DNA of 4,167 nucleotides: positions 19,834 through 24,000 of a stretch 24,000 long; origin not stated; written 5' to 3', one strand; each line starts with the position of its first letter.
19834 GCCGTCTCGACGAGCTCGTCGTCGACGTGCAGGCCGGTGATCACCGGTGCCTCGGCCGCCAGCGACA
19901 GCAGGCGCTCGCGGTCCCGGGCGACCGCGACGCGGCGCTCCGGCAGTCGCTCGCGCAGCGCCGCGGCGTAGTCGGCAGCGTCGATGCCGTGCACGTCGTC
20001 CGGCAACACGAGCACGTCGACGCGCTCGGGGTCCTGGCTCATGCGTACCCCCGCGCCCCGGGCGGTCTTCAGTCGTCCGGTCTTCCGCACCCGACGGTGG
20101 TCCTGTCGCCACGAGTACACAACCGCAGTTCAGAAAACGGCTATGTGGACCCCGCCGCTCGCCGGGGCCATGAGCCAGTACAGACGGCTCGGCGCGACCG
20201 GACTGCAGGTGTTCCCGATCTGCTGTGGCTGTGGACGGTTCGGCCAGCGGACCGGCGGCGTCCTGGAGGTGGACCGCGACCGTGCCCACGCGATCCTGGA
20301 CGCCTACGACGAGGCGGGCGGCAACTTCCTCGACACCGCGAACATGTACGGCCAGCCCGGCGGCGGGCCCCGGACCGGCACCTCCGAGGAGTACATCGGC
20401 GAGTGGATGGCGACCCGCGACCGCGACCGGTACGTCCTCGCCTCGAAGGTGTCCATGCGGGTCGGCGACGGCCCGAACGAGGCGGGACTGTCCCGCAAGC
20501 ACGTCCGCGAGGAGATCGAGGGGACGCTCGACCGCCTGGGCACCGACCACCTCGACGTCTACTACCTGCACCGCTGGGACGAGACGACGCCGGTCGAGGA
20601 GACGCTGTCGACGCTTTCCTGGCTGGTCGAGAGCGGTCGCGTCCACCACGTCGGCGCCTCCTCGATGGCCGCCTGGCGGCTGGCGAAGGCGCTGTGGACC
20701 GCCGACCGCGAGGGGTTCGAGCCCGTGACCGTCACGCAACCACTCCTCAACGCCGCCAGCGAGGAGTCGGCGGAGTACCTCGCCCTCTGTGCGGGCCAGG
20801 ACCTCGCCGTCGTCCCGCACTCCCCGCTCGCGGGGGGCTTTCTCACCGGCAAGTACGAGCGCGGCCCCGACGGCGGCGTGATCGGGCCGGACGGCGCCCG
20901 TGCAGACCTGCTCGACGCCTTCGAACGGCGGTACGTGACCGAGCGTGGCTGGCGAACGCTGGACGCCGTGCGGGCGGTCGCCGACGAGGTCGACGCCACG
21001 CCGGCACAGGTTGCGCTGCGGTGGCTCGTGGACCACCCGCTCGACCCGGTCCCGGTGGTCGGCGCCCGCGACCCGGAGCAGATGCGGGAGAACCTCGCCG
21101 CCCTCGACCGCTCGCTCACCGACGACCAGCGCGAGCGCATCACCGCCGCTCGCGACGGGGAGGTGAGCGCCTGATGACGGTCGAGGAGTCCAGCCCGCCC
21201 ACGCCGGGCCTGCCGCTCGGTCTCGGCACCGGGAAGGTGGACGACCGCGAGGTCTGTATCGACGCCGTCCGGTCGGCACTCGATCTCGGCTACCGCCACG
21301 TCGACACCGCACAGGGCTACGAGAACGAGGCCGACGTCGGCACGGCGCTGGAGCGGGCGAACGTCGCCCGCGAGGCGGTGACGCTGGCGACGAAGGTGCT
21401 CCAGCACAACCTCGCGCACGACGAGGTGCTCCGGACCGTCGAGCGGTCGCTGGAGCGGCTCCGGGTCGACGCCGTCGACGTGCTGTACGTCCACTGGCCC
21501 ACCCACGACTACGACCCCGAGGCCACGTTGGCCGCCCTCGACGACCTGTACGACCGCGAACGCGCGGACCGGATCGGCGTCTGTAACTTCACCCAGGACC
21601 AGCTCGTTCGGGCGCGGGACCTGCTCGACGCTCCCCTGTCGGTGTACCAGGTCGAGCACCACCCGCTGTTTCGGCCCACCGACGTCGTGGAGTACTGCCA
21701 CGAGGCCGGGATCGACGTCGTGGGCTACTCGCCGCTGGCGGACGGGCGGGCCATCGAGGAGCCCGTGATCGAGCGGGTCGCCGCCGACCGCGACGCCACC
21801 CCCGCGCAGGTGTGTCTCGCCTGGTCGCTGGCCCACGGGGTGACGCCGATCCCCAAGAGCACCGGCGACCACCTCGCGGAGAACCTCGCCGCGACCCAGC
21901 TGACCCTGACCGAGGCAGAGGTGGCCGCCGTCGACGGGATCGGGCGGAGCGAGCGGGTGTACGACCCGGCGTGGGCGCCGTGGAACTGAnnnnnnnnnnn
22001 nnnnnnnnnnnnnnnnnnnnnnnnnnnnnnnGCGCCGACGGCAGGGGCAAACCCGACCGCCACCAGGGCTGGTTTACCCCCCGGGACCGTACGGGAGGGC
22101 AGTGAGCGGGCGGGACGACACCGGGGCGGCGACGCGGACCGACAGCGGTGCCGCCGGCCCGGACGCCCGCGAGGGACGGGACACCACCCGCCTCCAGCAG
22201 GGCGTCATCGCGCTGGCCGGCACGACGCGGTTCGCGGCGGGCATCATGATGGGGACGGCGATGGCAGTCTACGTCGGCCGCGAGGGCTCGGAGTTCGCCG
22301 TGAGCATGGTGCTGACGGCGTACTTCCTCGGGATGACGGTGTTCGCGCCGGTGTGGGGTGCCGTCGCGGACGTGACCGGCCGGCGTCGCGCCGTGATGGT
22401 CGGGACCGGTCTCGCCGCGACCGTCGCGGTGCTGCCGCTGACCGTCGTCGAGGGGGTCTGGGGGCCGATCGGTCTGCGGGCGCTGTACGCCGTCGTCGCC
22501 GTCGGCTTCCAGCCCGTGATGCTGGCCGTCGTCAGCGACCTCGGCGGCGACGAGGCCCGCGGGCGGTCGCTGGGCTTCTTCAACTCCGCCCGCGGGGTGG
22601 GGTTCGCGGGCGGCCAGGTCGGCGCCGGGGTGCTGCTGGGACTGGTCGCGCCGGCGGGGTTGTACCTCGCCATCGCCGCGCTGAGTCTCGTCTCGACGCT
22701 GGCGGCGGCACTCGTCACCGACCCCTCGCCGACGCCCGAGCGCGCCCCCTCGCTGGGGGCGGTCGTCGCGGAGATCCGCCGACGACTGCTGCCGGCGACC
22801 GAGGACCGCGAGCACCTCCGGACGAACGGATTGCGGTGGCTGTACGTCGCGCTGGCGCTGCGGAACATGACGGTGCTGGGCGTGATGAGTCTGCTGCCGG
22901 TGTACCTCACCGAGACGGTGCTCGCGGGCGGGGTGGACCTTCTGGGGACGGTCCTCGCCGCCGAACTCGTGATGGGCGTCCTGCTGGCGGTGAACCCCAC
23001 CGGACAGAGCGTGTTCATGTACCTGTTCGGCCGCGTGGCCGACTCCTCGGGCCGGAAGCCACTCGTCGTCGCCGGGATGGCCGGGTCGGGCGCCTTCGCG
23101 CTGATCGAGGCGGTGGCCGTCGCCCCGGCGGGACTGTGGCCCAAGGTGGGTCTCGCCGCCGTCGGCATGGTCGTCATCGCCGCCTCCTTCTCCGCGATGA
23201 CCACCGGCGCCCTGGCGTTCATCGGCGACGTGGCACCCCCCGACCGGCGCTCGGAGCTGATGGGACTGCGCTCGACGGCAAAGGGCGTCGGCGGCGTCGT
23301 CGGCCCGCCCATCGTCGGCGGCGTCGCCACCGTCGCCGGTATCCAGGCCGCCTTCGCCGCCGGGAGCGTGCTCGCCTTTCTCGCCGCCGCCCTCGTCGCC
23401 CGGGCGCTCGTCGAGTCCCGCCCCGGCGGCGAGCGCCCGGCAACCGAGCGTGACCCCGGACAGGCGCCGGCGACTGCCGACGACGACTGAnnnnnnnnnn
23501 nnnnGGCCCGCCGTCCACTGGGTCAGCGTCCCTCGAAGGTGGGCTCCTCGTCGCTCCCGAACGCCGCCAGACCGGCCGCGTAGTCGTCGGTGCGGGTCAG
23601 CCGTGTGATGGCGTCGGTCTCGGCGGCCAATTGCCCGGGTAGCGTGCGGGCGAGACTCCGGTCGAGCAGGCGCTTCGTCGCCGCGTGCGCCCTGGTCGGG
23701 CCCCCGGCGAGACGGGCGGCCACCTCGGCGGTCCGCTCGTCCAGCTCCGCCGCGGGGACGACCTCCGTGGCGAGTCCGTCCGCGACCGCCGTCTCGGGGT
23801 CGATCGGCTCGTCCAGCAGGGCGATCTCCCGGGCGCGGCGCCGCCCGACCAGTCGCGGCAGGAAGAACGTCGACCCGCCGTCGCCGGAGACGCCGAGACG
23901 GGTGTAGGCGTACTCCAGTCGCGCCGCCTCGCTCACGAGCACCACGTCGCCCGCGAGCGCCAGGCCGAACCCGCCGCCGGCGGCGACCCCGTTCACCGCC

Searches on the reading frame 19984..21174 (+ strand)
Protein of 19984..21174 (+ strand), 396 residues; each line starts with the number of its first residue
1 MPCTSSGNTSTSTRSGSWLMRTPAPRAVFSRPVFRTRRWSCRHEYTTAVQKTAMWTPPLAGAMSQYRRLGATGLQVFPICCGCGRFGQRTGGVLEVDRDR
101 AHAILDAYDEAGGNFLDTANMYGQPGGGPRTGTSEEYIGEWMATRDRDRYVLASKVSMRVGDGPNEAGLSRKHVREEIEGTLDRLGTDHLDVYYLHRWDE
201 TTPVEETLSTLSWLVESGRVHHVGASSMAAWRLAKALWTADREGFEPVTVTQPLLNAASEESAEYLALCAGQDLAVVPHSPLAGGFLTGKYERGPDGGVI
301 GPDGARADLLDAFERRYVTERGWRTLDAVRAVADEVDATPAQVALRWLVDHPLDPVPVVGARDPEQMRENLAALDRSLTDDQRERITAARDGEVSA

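Call 61: search_protein_families(library=pfam, proteins=[window:19984-21174:+], max_evalue=0.01)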
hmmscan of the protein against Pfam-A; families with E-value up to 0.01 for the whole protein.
window:19984-21174:+ (396 aa): 1 family
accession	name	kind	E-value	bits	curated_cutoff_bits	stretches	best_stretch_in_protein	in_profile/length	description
PF00248.27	Aldo_ket_red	-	1.8e-66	224.7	24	1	78-389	1-289/291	Aldo/keto reductase family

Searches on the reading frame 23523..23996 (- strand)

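Call 61: search_protein_families(library=pfam, proteins=[window:23523-23996:-], max_evalue=0.01)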
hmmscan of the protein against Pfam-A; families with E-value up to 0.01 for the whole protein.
window:23523-23996:- (157 aa): 2 families
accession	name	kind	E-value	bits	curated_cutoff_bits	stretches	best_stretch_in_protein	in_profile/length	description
PF00378.25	ECH_1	-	2.6e-28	99.5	27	1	1-156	95-250/251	Enoyl-CoA hydratase/isomerase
PF16113.10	ECH_2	-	1.6e-13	51.3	27.2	1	1-147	94-239/335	Enoyl-CoA hydratase/isomerase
